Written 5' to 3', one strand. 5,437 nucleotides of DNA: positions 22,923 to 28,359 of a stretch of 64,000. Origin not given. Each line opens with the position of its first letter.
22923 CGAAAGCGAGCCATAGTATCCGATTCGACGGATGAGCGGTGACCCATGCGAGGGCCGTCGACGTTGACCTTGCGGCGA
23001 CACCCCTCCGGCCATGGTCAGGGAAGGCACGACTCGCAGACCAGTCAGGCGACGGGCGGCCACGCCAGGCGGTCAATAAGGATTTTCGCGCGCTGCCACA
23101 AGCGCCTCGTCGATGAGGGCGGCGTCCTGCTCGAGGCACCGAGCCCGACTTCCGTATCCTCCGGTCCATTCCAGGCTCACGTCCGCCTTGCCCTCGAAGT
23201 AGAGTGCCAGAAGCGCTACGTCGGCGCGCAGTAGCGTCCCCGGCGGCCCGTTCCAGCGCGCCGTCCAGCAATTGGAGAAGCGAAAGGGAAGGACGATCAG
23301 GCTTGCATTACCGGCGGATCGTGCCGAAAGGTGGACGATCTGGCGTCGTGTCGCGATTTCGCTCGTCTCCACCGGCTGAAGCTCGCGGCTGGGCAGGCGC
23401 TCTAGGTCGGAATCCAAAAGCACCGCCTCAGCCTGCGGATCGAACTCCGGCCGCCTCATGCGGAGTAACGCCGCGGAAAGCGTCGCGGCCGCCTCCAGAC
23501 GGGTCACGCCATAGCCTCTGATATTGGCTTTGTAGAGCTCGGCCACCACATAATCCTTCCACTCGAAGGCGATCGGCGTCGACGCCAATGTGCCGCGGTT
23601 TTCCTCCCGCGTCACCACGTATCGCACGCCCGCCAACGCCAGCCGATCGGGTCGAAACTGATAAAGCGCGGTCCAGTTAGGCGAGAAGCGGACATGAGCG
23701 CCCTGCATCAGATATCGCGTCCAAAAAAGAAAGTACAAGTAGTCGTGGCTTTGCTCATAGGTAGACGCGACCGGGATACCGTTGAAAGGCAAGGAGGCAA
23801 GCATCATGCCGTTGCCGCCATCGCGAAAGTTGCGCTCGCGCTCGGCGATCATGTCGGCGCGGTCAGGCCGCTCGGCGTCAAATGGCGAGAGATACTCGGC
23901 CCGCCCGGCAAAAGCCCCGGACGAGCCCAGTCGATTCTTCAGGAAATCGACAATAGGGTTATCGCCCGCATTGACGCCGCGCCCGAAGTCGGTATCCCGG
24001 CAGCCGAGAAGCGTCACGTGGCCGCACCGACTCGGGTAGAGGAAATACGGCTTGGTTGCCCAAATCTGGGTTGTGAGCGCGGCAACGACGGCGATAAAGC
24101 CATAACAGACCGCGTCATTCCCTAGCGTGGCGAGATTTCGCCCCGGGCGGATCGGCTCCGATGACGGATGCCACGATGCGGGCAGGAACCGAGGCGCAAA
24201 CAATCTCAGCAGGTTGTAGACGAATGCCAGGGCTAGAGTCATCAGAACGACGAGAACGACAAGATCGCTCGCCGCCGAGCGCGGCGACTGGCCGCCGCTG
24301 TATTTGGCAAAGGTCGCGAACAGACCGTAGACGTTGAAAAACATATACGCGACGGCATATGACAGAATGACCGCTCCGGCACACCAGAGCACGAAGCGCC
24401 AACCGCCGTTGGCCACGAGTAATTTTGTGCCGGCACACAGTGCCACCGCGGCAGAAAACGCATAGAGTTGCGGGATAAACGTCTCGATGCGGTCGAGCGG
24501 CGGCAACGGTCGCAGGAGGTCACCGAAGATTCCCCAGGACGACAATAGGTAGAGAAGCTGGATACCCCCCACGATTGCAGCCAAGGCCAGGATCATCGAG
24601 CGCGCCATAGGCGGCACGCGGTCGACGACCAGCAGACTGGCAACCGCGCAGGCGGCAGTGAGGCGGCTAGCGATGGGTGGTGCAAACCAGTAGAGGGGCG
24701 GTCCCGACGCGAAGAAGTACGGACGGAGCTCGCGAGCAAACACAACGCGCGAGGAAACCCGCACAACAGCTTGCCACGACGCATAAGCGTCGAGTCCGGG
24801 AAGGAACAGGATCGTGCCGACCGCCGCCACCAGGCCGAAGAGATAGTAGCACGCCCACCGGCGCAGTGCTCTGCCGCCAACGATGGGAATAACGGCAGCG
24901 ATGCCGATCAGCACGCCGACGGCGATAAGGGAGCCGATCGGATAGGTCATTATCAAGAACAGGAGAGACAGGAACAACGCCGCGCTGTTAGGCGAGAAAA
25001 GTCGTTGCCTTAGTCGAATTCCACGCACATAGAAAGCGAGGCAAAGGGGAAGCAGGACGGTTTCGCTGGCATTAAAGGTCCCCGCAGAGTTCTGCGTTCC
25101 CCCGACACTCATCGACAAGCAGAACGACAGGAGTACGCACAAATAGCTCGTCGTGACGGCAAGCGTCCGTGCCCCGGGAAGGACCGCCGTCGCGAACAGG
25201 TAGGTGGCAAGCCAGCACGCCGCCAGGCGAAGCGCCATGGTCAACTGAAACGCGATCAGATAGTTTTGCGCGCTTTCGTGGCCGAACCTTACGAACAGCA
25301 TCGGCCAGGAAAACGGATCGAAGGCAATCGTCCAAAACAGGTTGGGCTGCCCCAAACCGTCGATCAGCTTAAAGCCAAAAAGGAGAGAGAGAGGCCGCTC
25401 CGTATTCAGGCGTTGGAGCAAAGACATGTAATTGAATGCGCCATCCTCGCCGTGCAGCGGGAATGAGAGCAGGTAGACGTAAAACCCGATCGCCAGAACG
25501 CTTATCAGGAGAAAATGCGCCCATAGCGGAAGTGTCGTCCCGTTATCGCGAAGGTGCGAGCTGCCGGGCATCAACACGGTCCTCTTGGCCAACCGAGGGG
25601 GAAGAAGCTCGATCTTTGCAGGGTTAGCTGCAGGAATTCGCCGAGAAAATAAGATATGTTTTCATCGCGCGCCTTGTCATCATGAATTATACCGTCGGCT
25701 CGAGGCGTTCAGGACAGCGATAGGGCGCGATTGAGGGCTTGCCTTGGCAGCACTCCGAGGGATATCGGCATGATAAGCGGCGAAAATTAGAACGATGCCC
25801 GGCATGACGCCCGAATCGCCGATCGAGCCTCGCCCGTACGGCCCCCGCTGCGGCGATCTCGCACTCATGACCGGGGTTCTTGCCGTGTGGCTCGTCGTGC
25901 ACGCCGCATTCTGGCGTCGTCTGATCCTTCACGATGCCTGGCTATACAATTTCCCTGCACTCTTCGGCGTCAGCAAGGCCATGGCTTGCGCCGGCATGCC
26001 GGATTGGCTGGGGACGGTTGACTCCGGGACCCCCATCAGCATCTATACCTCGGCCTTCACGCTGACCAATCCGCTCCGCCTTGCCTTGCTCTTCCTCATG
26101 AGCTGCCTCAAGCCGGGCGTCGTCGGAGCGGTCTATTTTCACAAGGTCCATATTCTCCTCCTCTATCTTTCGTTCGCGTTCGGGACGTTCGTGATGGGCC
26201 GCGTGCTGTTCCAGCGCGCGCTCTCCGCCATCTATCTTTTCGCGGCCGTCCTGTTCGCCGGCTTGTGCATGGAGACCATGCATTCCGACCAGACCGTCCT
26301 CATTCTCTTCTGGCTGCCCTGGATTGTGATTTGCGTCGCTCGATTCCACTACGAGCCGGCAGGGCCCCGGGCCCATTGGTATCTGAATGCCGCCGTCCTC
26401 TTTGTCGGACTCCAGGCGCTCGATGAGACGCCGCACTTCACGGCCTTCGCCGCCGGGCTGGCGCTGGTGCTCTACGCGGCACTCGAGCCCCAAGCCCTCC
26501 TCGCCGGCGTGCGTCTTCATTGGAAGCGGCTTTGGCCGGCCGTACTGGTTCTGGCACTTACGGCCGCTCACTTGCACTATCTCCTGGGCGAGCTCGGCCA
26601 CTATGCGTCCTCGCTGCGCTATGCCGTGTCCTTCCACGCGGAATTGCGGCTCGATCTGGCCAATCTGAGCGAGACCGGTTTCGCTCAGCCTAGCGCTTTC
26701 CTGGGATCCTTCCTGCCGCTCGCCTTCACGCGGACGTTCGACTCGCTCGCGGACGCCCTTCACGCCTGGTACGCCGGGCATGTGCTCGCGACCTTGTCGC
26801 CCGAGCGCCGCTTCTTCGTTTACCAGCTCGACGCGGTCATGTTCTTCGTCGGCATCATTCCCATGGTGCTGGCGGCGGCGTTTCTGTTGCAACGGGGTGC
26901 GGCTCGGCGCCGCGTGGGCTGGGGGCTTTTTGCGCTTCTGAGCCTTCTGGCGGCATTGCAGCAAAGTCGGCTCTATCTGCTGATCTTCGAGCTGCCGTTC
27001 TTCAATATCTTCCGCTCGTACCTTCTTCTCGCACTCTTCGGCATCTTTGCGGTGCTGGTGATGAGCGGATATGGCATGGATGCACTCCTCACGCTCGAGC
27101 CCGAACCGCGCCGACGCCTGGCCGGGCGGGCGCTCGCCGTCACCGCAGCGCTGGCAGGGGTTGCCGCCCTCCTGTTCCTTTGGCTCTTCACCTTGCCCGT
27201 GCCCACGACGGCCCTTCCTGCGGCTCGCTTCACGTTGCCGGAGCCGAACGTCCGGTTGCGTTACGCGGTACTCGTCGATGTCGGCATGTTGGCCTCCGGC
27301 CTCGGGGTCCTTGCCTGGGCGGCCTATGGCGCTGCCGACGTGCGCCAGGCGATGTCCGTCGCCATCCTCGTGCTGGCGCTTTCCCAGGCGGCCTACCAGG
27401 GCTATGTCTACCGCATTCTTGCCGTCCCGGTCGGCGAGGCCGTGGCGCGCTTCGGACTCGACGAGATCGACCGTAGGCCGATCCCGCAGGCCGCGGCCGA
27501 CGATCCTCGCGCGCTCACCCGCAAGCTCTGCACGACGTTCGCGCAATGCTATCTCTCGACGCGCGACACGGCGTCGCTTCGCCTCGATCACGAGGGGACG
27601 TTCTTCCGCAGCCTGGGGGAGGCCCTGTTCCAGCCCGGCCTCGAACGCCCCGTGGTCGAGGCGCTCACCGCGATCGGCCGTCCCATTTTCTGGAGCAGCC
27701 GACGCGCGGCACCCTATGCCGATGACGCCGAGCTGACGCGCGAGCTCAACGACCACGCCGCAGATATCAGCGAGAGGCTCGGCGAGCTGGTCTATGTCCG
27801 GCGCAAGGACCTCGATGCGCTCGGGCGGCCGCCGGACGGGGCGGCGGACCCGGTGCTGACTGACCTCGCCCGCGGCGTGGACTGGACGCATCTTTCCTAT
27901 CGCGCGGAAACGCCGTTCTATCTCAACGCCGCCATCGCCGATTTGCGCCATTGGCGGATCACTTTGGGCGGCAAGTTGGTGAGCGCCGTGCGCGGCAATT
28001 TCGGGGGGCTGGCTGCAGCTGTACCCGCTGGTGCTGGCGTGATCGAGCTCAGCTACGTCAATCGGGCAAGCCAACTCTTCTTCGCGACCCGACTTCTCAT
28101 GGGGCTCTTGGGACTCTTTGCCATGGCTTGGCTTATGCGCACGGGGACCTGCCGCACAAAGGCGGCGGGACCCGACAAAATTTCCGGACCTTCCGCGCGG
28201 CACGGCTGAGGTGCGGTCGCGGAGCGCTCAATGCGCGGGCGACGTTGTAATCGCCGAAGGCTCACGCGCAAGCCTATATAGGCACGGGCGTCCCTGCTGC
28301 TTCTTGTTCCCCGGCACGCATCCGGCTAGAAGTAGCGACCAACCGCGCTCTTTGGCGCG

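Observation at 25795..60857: Two YfhO-like proteins, one translationally coupled to a zinc-ribbon methyltransferase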

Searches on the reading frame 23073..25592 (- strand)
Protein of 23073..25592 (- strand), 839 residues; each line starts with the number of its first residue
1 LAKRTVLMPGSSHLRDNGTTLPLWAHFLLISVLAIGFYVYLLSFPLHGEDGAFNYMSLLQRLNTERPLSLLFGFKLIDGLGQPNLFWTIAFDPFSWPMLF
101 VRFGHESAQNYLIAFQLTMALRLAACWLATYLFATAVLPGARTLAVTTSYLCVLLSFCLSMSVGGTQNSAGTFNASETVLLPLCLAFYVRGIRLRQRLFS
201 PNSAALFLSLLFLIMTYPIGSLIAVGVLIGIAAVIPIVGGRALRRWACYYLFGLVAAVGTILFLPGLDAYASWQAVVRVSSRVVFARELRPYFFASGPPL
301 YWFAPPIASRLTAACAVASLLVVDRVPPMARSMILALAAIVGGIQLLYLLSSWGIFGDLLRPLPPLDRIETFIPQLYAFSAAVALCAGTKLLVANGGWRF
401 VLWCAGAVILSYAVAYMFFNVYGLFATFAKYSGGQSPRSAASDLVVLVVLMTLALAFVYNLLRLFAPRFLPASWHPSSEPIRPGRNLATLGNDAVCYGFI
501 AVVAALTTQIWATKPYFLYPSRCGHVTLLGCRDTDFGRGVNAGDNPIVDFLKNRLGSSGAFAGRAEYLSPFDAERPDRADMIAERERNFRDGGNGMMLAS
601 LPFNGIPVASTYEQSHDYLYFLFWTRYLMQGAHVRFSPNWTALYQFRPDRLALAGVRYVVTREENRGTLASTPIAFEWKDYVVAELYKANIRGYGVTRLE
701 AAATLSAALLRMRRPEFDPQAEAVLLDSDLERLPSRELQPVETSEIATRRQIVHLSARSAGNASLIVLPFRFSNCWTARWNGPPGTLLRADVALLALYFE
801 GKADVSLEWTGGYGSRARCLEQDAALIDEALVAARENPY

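Call 12: search_protein_families(library=pfam, proteins=[window:23073-25592:-], max_evalue=0.001)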
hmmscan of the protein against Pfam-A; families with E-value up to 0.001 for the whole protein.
window:23073-25592:- (839 aa): 0 families

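Call 40: search_protein_families(library=pfam, proteins=[window:23073-25592:-], max_evalue=5)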
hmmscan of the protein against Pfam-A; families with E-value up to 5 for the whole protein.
window:23073-25592:- (839 aa): 1 family
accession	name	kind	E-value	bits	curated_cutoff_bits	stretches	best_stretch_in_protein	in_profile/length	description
PF12071.13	DUF3551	-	0.092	13.3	26.5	1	514-553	35-74/78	Protein of unknown function (DUF3551)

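Call 41: search_solved_structures(query=window:23073-25592:-, max_evalue=10)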
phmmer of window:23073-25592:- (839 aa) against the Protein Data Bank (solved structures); distinct sequences matched with E-value up to 10: 4.
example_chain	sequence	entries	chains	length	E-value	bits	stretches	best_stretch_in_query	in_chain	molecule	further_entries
2dqr_A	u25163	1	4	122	0.54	11.8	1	614-692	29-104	Replication termination protein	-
3csq_A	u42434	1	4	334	0.85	11.1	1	480-609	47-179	Morphogenesis protein 1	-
1f4k_A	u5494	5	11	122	0.92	11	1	619-692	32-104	REPLICATION TERMINATION PROTEIN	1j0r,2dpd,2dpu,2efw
1bm9_A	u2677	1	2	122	0.94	11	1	619-692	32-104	REPLICATION TERMINATOR PROTEIN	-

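Call 48: find_homologous_proteins(query=window:23073-25592:-)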
Query window:23073-25592:- (839 aa): 8 proteins with E <= 0.001 among 8000 candidates.
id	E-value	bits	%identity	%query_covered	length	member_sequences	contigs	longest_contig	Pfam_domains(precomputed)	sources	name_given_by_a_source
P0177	0.0e+0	1507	80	99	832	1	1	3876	-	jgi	jgi:hypothetical protein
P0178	0.0e+0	1212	100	65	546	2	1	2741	-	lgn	-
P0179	2.9e-284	964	55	97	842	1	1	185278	-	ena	-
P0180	8.9e-274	929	53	97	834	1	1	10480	-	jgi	jgi:hypothetical protein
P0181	5.3e-264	897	52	97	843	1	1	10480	-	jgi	jgi:hypothetical protein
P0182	2.9e-114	401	40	32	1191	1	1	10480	-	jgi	jgi:hypothetical protein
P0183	6.8e-109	384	39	33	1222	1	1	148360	-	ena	-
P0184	6.9e-96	341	42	31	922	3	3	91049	-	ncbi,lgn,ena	-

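Call 58: predict_structure(alignment_id=A2)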
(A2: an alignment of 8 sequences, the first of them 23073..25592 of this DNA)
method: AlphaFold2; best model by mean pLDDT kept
length: 839 residues; sequences in the alignment: 8
mean_pLDDT: 55.4   pTM: 0.55
mean pLDDT of the five models: 55.4, 54.4, 54.0, 48.3, 44.8
residues with pLDDT >= 90: 8; 70-90: 200; 50-70: 290; < 50: 341
segments of 3 or more residues with pLDDT < 50: 1-19, 39-57, 65-93, 159-175, 265-308, 356-367, 421-442, 476-496, 505-548, 556-645, 812-816
pLDDT, mean of each block of 10 residues (from residue 1): 32 45 74 59 35 46 47 32 36 54 56 59 76 78 75 62 33 51 77 63 60 54 66 70 71 68 48 35 29 30 43 61 63 78 62 47 47 73 63 59 67 58 44 39 54 70 71 45 36 49 47 32 29 29 42 49 33 36 43 36 32 36 34 31 50 60 59 69 66 79 78 73 80 82 71 78 80 72 80 75 82 51 54 55
secondary structure, 60 per line:
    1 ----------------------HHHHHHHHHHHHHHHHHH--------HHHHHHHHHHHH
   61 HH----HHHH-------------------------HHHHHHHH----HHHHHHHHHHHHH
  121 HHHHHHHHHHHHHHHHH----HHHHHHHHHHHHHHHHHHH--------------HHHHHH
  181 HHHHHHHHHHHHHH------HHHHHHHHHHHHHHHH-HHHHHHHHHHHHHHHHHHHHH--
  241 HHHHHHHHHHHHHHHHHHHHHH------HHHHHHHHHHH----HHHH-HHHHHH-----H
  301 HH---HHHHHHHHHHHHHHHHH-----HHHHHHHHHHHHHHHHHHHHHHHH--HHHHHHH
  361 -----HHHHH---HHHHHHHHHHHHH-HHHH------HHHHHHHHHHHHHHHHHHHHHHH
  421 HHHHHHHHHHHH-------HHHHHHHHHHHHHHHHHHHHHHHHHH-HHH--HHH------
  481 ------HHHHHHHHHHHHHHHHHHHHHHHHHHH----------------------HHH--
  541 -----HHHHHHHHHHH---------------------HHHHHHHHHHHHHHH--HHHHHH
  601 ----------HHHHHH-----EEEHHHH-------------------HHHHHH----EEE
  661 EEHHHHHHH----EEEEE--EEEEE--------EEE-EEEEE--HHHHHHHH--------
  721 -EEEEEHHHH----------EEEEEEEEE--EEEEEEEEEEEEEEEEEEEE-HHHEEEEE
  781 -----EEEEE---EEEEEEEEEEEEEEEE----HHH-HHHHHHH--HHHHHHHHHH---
elements in order (helices of 4 or more, strands of 3 or more residues): H23-40 H49-62 H67-70 H96-103 H108-137 H142-160 H175-194 H201-216 H218-238 H241-262 H269-279 H284-287 H289-294 H306-322 H328-351 H354-360 H366-370 H374-386 H388-391 H398-432 H440-465 H487-513 H546-556 H578-592 H595-600 H611-616 E622-624 H625-628 H648-653 E658-662 H663-669 E674-678 E681-685 E694-696 E698-702 H705-712 E722-726 H727-730 E741-749 E752-771 E776-780 E786-790 E794-809 H818-824 H827-836

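Call 60: fold_search(model_id=the predicted structure, library=pdb)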
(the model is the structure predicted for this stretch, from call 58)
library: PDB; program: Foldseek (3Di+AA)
matches with E <= 10: 427; with E <= 0.001: 3
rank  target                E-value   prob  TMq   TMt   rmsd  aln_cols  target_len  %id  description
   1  8agb_A                3.3e-04  1.00  0.27  0.34  14.4       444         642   15  Structure of yeast oligosaccharylransferase complex with lipid-linked oligosaccharide bound (released 2022-12-07)
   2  7oci_F                4.9e-04  1.00  0.28  0.36  19.2       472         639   14  Cryo-EM structure of yeast Ost6p containing oligosaccharyltransferase complex (released 2022-02-16)
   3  8age_A                8.1e-04  1.00  0.28  0.35  13.4       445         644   15  Structure of yeast oligosaccharylransferase complex with acceptor peptide bound (released 2022-12-07)
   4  6ezn_F                1.1e-03  1.00  0.26  0.32  15.1       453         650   15  Cryo-EM structure of the yeast oligosaccharyltransferase (OST) complex (released 2018-01-17)
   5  6wbx                  2.0e-03  0.96  0.22  0.16  26.3       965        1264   12  Single-Particle Cryo-EM Structure of Arabinofuranosyltransferase AftD from Mycobacteria, Mutant R1389S Class 1 (released 2020-05-13)
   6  8agc_A                2.1e-03  1.00  0.25  0.29  19.0       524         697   15  Structure of yeast oligosaccharylransferase complex with lipid-linked oligosaccharide and non-acceptor peptide bound (released 2022-12-07)
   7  6w98_A                2.2e-03  0.99  0.28  0.19  25.1       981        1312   12  Single-Particle Cryo-EM Structure of Arabinofuranosyltransferase AftD from Mycobacteria (released 2020-05-13)
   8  6wby                  4.1e-03  0.97  0.27  0.20  24.8      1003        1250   12  Single-Particle Cryo-EM Structure of Arabinofuranosyltransferase AftD from Mycobacteria, Mutant R1389S Class 2 (released 2020-05-13)
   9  8b6l_I                6.8e-03  0.99  0.22  0.26  21.9       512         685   12  Subtomogram average of the human Sec61-TRAP-OSTA-translocon (released 2022-12-07)
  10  9n9j_I                7.1e-03  1.00  0.24  0.28  19.3       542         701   15  Structure of a GRP94 folding intermediate engaged with a CCDC134- and FKBP11-bound secretory translocon (released 2025-11-19)
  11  6s7o_A                7.4e-03  1.00  0.25  0.31  18.4       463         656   11  Cryo-EM structure of human oligosaccharyltransferase complex OST-A (released 2019-12-18)
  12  6ftg_5                1.3e-02  1.00  0.27  0.34  14.7       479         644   11  Subtomogram average of OST-containing ribosome-translocon complexes from canine rough microsomal membranes (released 2018-03-21)
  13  7y58_A                1.8e-02  0.35  0.10  0.14  24.2       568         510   13  CryoEM structure of QacA (D411N), an antibacterial efflux transporter from Staphylococcus aureus (released 2023-07-12)
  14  7uzq_L                4.6e-02  0.16  0.08  0.12  22.6       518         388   10  Local refinement of RhAG-RhCE-ANK1(AR1-5), from consensus refinement of all classes (released 2022-07-20)
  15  9jrm                  7.3e-02  0.21  0.10  0.17  21.9       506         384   14  outward-open hSLC19A1 + 2'3'-CDAS (released 2025-02-26)
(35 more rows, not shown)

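Call 62: search_protein_families(library=ncbifam, proteins=[window:23073-25592:-], max_evalue=0.01)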
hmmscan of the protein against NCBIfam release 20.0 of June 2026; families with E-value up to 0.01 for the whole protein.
window:23073-25592:- (839 aa): 0 families

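Call 78: search_solved_structures(query=A2, max_evalue=10)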
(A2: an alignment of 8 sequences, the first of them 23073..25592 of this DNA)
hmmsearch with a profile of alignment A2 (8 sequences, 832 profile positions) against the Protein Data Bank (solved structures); distinct sequences matched with E-value up to 10: 0.

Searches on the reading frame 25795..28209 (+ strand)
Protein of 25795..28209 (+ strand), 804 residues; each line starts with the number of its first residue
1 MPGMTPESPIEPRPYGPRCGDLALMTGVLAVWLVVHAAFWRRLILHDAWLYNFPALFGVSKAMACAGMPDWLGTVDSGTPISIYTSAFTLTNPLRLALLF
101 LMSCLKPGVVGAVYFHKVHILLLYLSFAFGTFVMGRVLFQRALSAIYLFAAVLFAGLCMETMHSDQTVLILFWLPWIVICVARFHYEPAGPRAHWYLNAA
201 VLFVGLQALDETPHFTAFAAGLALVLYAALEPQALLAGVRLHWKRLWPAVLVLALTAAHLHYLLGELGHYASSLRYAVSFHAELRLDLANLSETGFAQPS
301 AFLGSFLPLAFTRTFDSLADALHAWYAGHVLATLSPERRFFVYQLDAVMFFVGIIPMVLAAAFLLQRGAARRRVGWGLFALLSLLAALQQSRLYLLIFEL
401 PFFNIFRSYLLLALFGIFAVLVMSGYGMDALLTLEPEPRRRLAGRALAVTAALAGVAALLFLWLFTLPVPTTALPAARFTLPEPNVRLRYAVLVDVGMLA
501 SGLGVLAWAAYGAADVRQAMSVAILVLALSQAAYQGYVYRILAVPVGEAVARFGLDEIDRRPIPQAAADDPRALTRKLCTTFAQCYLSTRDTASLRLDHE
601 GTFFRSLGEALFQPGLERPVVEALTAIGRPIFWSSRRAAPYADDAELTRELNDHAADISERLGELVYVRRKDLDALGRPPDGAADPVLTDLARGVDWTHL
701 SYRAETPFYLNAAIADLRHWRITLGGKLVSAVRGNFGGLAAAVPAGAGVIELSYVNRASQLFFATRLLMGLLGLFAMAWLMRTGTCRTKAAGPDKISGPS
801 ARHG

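Call 7: search_protein_families(library=pfam, proteins=[window:25795-28209:+], max_evalue=1)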
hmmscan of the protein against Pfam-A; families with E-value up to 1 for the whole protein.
window:25795-28209:+ (804 aa): 0 families

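Call 8: search_protein_families(library=ncbifam, proteins=[window:25795-28209:+], max_evalue=1)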
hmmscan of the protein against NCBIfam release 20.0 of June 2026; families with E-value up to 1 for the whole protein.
window:25795-28209:+ (804 aa): 1 family
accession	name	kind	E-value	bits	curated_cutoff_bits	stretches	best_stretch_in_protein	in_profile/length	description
NF038282.1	LapC_YejM_PbgA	exception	0.73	8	825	0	373-427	15-70/584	LPS biosynthesis-modulating metalloenzyme YejM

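Call 18: search_solved_structures(query=window:25795-28209:+, max_evalue=10)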
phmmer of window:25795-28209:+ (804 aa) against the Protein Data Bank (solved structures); distinct sequences matched with E-value up to 10: 0.
